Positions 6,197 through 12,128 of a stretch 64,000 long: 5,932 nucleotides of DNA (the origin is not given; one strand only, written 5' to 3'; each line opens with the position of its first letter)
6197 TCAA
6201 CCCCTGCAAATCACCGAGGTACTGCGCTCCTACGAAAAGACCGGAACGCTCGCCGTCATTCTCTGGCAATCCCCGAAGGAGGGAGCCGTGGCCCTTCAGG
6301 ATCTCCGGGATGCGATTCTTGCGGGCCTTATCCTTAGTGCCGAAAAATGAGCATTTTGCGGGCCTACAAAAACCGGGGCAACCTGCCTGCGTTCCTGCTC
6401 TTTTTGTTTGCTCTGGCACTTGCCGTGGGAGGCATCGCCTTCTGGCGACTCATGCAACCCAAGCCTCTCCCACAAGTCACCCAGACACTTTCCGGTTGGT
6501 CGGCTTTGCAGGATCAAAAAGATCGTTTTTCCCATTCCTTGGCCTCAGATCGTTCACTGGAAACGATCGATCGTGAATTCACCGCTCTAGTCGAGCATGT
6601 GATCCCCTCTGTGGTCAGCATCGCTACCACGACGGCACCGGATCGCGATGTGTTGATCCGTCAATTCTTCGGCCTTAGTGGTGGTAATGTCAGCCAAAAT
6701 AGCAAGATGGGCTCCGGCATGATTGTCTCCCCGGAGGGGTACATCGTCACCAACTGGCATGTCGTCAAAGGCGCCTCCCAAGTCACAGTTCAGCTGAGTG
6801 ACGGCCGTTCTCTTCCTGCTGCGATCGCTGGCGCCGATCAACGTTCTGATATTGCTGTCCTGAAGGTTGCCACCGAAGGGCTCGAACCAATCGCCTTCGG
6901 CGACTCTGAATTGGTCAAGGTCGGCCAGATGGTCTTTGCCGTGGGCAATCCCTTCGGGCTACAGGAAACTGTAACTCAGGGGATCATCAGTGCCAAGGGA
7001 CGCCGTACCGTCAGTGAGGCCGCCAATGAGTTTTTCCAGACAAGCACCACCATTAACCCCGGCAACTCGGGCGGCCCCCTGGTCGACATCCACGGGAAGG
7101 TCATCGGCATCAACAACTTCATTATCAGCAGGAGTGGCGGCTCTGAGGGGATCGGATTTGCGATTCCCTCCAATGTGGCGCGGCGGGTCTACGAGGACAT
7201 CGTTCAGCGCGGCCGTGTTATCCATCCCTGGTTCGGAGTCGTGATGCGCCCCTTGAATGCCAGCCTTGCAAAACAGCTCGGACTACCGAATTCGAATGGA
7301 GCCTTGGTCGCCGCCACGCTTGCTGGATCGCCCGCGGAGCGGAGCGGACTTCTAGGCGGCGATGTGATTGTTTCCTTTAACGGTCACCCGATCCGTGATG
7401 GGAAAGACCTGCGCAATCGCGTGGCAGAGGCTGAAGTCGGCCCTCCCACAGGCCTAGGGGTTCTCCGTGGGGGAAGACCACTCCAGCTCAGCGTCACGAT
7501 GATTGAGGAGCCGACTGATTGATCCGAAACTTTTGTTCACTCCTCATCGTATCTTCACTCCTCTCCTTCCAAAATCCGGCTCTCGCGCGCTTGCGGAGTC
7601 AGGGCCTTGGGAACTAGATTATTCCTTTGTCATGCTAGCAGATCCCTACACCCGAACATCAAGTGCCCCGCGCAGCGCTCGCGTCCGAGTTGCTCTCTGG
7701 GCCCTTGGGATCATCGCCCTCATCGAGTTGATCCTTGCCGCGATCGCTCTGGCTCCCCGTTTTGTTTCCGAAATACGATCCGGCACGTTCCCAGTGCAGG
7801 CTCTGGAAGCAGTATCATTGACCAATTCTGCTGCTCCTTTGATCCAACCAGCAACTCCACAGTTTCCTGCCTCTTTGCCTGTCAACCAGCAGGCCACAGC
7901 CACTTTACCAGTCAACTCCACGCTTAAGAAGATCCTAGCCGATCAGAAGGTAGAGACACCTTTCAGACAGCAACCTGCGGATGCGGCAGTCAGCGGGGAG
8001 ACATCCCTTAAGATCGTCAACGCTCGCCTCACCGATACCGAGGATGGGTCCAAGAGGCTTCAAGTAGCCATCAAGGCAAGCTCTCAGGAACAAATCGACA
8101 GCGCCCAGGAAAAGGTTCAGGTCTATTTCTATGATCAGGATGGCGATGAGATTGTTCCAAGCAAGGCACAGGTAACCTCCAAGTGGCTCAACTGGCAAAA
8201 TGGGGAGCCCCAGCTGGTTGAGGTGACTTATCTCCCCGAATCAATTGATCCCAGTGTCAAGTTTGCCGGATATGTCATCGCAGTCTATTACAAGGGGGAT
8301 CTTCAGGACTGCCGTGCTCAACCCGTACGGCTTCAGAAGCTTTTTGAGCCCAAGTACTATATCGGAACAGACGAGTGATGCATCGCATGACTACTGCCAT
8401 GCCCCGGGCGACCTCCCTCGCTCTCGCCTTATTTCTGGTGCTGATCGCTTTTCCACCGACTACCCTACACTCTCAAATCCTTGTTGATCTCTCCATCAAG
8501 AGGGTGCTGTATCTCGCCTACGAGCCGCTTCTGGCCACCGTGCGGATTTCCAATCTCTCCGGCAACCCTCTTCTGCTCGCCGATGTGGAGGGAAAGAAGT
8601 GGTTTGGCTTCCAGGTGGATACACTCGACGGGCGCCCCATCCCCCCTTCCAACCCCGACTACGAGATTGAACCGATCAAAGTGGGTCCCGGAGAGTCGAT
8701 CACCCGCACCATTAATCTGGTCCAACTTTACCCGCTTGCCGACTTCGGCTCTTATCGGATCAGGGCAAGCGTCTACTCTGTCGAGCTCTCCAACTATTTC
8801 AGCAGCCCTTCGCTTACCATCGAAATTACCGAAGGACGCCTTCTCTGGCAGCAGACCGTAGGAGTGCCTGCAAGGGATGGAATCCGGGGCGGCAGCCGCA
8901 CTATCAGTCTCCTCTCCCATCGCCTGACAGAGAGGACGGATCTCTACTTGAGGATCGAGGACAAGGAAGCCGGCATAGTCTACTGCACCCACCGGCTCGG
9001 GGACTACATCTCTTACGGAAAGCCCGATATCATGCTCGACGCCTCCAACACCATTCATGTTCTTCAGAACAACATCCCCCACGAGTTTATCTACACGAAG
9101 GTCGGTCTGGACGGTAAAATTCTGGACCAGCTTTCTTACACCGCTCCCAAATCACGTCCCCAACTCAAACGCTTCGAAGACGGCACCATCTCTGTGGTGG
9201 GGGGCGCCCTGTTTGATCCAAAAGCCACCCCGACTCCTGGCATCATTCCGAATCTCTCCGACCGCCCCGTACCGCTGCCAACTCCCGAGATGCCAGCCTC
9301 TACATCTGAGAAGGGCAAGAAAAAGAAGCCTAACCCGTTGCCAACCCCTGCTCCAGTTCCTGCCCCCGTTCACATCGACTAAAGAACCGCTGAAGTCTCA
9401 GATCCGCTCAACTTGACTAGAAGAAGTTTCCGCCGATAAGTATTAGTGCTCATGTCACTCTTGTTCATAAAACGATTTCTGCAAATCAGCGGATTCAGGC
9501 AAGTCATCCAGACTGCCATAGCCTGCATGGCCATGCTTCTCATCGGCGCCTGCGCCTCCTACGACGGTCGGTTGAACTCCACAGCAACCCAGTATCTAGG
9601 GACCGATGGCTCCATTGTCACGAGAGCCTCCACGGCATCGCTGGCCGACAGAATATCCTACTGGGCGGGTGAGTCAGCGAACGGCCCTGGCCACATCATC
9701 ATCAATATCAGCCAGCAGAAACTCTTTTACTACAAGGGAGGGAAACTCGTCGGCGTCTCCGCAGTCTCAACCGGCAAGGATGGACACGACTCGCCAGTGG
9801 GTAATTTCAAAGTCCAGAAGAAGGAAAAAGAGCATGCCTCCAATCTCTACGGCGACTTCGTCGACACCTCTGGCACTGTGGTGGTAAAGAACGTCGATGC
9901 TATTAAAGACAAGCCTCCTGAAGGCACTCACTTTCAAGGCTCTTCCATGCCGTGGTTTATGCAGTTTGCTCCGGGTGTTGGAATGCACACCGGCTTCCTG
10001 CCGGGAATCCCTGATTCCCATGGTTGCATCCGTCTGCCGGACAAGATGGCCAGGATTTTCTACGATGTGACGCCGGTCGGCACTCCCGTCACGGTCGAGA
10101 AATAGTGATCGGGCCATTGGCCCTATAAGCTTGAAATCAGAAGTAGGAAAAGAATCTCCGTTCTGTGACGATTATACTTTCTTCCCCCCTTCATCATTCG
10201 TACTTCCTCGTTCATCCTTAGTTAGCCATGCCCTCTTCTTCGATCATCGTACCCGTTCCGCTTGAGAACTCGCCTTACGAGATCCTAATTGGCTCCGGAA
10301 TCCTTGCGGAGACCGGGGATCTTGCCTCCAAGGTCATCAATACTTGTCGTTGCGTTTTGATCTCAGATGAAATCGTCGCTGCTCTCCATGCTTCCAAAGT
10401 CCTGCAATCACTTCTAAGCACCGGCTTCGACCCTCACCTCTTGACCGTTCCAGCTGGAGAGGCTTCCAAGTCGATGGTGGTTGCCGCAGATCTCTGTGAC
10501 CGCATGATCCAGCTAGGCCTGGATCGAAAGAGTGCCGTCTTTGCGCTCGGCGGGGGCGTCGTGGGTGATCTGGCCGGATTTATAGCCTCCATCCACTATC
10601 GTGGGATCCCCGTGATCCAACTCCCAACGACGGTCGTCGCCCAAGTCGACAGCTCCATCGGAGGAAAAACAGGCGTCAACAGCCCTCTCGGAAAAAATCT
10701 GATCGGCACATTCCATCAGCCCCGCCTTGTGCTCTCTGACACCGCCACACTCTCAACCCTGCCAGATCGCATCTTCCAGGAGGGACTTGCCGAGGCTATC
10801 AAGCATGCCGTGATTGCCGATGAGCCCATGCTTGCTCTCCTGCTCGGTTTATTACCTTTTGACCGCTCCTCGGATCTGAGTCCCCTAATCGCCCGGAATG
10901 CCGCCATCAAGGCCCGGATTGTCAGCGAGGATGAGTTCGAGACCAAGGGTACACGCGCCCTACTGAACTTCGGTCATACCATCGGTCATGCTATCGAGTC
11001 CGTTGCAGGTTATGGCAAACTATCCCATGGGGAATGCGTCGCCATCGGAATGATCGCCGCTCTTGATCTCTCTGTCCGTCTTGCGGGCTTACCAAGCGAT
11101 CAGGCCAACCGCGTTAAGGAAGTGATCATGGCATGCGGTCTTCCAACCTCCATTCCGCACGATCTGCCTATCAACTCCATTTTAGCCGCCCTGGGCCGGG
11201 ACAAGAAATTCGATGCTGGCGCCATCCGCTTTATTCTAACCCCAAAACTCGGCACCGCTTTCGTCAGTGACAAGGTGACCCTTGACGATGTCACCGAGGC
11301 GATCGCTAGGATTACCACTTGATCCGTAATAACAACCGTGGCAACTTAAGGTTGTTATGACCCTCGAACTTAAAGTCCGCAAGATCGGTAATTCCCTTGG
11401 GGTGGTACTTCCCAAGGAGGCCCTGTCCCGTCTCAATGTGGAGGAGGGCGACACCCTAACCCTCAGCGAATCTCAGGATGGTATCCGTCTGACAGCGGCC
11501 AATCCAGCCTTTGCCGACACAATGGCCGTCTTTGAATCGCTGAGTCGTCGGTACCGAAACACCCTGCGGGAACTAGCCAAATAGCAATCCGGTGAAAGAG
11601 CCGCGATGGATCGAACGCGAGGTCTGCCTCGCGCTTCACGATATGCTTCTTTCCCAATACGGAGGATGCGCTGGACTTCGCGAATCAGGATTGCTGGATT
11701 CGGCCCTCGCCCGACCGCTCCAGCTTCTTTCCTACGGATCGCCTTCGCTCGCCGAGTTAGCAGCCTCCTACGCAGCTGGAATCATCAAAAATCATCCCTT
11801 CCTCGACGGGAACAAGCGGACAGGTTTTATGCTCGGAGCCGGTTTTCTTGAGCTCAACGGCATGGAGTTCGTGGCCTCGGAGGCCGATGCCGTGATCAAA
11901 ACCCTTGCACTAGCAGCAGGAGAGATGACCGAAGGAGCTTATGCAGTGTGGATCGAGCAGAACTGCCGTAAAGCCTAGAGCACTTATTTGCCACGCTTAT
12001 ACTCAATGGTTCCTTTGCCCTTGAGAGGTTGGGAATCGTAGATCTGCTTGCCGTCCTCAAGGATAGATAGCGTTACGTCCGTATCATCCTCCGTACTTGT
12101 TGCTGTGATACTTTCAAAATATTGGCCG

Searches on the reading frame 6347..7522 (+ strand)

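Call 41: search_protein_families(library=pfam, proteins=[window:6347-7522:+], max_evalue=0.001)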
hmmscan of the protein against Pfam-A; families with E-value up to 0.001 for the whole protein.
window:6347-7522:+ (391 aa): 6 families
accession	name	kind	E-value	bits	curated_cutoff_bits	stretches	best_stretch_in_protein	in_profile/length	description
PF13365.12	Trypsin_2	-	1.9e-35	123.2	27.6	1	122-255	1-144/144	Trypsin-like peptidase domain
PF00089.32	Trypsin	-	2.7e-18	67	20.6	1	117-277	22-215/220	Trypsin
PF13180.12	PDZ_2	-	1.3e-10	41.8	27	1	305-384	12-79/80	PDZ domain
PF17820.7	PDZ_6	-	1.4e-08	34.8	27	1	324-360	5-41/54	PDZ domain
PF00595.29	PDZ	-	6.6e-05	23.7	23.2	1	311-352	23-60/81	PDZ domain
PF10459.15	Peptidase_S46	-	0.00014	21.1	22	0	119-143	46-70/698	Peptidase S46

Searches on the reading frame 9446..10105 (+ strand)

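Call 40: search_protein_families(library=pfam, proteins=[window:9446-10105:+], max_evalue=0.001)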
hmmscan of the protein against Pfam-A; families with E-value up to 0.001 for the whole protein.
window:9446-10105:+ (219 aa): 1 family
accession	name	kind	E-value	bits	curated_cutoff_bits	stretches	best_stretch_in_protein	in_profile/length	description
PF03734.19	YkuD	-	1.9e-19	71.1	23.4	1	82-217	2-146/146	L,D-transpeptidase catalytic domain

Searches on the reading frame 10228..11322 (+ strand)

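Call 41: search_protein_families(library=pfam, proteins=[window:10228-11322:+], max_evalue=0.001)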
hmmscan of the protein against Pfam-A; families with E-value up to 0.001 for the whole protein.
window:10228-11322:+ (364 aa): 4 families
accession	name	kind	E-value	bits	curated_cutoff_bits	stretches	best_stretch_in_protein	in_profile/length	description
PF01761.26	DHQ_synthase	-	1.3e-44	151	24.2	1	72-184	2-114/115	3-dehydroquinate synthase N-terminal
PF24621.2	DHQS_C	-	3.8e-39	134.3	27.6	1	186-327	1-143/144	3-dehydroquinate synthase C-terminal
PF13685.12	Fe-ADH_2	-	2.9e-07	31.1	28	1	21-136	2-108/149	Iron-containing alcohol dehydrogenase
PF00465.25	Fe-ADH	-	4.9e-05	23.4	31.3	1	16-136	1-131/168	Iron-containing alcohol dehydrogenase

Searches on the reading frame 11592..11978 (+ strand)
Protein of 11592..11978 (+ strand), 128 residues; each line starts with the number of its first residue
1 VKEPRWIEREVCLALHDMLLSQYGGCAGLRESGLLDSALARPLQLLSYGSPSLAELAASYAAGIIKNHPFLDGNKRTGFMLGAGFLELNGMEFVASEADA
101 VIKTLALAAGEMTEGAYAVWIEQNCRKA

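Call 41: search_protein_families(library=pfam, proteins=[window:11592-11978:+], max_evalue=0.001)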
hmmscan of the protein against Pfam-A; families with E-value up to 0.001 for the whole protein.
window:11592-11978:+ (128 aa): 1 family
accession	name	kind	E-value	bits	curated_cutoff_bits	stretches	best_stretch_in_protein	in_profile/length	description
PF02661.23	Fic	-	5.2e-17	62.9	24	1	6-86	1-93/93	Fic/DOC family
